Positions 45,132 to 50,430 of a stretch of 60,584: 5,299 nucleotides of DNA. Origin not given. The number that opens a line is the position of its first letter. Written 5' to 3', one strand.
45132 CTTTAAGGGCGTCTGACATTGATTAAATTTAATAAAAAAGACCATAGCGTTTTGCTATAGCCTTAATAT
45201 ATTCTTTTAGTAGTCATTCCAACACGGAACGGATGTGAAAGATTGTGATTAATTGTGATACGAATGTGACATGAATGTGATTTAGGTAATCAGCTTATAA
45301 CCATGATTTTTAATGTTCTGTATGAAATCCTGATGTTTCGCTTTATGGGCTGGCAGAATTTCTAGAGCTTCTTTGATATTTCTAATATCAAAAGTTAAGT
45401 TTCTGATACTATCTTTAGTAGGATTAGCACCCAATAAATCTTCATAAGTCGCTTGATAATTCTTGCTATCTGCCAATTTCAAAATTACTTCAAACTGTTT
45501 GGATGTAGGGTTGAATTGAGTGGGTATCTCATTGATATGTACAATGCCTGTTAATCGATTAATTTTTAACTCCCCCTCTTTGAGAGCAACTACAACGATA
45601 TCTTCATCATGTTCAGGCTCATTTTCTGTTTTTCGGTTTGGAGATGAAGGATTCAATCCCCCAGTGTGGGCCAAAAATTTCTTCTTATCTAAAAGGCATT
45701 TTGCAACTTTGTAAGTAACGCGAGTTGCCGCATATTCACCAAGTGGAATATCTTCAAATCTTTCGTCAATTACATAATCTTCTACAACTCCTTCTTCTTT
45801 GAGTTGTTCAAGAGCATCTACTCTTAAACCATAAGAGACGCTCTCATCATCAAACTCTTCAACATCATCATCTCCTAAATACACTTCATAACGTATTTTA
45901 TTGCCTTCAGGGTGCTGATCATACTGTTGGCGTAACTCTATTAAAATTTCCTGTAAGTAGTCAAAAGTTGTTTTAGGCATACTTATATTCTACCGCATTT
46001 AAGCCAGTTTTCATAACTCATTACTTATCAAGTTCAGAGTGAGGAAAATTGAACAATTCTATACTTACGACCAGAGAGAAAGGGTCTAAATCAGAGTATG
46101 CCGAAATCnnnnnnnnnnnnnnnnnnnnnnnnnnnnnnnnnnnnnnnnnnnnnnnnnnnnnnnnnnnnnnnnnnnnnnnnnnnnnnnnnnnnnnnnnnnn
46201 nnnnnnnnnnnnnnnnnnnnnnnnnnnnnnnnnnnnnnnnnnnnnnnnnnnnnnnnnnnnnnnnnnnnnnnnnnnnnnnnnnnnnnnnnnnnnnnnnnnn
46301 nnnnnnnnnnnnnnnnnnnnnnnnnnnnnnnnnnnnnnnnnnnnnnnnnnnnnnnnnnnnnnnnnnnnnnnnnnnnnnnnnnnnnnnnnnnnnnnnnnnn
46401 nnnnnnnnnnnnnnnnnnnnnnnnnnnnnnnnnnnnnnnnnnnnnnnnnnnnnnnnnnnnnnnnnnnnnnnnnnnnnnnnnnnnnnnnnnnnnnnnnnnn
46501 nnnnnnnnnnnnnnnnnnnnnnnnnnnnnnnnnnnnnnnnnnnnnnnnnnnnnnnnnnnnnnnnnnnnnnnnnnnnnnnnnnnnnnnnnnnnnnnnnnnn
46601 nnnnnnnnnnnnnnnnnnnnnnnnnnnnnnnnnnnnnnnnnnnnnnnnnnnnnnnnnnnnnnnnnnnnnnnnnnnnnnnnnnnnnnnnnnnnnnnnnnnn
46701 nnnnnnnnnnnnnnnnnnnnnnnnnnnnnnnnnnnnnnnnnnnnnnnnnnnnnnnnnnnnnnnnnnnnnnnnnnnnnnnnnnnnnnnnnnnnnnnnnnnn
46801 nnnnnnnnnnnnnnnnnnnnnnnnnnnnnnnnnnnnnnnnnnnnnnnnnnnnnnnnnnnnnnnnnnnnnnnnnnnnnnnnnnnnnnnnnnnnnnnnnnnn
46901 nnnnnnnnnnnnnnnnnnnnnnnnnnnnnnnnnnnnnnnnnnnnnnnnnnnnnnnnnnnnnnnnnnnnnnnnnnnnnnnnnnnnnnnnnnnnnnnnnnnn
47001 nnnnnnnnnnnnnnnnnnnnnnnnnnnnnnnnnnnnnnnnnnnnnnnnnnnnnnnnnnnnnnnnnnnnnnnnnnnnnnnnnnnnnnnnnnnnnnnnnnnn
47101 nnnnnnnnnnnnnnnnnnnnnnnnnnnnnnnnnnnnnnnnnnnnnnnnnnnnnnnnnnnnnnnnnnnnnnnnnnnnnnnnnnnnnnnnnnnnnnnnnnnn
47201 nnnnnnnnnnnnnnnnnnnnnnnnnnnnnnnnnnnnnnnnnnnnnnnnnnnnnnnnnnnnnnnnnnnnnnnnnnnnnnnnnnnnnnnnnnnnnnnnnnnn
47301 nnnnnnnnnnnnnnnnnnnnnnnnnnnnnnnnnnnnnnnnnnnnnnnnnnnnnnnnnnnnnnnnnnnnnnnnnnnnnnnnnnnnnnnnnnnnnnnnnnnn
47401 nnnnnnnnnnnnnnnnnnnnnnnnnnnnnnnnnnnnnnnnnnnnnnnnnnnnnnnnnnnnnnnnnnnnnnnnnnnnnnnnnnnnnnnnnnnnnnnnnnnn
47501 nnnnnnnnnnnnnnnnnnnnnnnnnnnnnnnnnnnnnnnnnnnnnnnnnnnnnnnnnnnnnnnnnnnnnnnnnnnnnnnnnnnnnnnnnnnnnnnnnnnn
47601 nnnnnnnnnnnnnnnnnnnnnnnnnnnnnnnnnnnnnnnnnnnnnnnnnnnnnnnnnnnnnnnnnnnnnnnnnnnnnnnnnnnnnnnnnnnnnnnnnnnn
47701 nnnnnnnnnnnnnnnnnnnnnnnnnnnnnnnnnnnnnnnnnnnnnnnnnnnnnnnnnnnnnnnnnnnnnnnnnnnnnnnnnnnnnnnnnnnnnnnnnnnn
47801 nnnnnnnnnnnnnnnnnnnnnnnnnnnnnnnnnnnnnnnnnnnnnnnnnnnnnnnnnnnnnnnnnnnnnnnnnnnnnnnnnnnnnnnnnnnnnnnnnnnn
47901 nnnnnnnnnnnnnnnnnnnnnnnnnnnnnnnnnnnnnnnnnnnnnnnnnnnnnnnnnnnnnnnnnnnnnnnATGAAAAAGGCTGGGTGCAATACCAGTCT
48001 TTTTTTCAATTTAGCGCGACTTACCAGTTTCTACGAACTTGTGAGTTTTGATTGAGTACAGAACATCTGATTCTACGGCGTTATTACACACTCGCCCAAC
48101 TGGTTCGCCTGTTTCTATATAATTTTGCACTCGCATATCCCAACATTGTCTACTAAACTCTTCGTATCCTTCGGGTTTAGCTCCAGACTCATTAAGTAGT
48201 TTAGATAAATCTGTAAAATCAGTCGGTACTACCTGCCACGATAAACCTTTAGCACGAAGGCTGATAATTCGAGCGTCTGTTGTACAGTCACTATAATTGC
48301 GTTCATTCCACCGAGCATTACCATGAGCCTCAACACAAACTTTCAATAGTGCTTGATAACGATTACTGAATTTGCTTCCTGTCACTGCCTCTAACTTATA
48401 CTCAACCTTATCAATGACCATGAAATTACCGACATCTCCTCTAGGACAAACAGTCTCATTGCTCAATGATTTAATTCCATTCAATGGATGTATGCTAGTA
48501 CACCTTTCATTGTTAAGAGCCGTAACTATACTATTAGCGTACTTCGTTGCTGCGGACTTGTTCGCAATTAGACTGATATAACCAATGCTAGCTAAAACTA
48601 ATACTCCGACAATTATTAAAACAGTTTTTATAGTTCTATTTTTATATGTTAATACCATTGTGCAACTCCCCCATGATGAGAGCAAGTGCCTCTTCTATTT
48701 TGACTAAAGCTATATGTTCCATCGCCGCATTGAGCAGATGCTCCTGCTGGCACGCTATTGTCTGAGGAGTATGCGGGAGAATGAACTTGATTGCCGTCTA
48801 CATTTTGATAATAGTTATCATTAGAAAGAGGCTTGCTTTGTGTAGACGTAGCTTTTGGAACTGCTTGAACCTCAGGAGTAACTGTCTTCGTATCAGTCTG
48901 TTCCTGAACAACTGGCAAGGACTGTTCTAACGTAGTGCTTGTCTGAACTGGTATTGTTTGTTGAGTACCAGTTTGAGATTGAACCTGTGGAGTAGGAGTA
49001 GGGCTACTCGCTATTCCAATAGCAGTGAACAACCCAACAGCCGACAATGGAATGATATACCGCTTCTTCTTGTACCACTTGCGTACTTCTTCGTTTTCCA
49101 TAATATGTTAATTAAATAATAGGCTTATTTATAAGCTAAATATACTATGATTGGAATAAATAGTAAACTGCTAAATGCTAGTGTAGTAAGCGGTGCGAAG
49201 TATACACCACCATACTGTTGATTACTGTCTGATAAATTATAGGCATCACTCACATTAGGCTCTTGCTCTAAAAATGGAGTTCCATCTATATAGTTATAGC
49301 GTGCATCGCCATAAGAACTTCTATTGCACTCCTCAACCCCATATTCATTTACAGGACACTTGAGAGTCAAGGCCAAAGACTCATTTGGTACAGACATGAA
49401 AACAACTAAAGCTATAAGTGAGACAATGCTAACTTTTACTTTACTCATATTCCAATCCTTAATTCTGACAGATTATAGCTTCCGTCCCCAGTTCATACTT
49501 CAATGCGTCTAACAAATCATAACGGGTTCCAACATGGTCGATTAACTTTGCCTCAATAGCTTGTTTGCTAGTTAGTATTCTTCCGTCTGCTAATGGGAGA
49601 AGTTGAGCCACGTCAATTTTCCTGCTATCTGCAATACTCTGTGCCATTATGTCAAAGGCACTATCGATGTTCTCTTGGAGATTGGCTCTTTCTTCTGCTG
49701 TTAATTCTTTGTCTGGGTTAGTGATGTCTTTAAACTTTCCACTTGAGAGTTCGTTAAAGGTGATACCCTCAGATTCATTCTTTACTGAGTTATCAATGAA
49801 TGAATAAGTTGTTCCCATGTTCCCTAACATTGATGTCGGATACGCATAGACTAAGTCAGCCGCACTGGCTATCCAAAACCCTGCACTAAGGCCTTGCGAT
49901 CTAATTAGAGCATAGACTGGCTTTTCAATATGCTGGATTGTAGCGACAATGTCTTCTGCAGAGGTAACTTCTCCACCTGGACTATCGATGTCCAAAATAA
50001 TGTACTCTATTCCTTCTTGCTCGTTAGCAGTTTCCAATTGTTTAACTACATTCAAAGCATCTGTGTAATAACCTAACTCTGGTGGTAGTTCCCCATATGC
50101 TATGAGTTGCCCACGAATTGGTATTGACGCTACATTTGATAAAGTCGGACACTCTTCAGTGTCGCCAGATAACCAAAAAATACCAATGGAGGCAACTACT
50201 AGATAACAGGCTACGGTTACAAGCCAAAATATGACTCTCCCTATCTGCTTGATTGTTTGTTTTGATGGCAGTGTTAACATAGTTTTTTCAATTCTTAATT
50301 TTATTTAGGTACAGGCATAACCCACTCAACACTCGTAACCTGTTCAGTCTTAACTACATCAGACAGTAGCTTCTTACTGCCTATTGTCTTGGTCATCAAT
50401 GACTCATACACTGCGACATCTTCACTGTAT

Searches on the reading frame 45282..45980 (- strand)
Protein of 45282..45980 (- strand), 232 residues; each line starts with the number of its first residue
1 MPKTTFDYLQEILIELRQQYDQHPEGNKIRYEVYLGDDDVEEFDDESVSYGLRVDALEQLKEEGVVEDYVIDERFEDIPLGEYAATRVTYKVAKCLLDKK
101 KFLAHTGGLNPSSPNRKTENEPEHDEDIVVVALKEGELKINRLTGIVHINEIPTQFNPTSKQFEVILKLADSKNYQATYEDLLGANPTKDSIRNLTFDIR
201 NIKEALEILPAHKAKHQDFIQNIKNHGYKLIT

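Call 16: search_protein_families(library=pfam, max_evalue=0.01, proteins=[window:45282-45980:-])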
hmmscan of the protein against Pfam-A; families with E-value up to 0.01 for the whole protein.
window:45282-45980:- (232 aa): 0 families

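Call 42: search_protein_families(library=phrogs, max_evalue=0.001, proteins=[window:45282-45980:-])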
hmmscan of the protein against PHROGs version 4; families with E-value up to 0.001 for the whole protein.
window:45282-45980:- (232 aa): 0 families

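Call 43: search_protein_families(library=ncbifam, max_evalue=0.001, proteins=[window:45282-45980:-])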
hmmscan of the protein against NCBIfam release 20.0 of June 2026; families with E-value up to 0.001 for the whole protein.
window:45282-45980:- (232 aa): 0 families

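Call 84: search_protein_families(library=pfam, max_evalue=10, proteins=[window:45282-45980:-])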
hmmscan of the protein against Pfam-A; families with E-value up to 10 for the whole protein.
window:45282-45980:- (232 aa): 4 families
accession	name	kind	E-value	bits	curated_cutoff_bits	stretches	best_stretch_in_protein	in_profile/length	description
PF20007.4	fvmRadSAM-pep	-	0.11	13.2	27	1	17-61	20-59/73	FtsH ternary system-associated peptide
PF00486.34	Trans_reg_C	-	0.11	13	26.2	1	157-230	5-77/77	Transcriptional regulatory protein, C terminal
PF01395.27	PBP_GOBP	-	0.12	12.9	22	1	57-117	12-72/113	PBP/GOBP family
PF16249.12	DUF4906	-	0.17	12.4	27.7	1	25-44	43-62/73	Domain of unknown function (DUF4906)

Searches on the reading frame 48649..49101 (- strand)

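Call 16: search_protein_families(library=pfam, max_evalue=0.01, proteins=[window:48649-49101:-])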
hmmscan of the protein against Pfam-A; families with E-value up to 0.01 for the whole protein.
window:48649-49101:- (150 aa): 1 family
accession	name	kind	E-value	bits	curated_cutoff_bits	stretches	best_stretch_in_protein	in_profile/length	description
PF12587.13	DUF3761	-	1.1e-25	90.4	29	1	85-150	19-82/82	Protein of unknown function (DUF3761)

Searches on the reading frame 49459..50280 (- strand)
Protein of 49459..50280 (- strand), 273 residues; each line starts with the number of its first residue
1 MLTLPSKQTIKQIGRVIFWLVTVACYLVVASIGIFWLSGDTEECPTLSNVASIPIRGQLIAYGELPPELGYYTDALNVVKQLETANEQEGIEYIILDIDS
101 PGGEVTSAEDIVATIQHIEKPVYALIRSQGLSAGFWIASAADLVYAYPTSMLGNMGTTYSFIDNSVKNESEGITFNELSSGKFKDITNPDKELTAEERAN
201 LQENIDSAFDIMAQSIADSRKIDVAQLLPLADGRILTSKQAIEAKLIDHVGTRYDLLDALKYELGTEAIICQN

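Call 16: search_protein_families(library=pfam, max_evalue=0.01, proteins=[window:49459-50280:-])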
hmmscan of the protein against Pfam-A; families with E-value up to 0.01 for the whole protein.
window:49459-50280:- (273 aa): 4 families
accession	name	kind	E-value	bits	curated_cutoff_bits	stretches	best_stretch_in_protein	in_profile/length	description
PF01343.23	Peptidase_S49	-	3.5e-31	108.7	24.9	1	117-262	4-149/154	Peptidase family S49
PF25145.1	NfeD1b_N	-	5.3e-14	52.7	40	1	82-155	23-95/189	NfeD1b, N-terminal domain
PF00574.28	CLP_protease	-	6.2e-09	36.4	20.2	1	75-150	30-107/182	Clp protease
PF00378.25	ECH_1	-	0.0079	16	27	0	109-164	78-133/251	Enoyl-CoA hydratase/isomerase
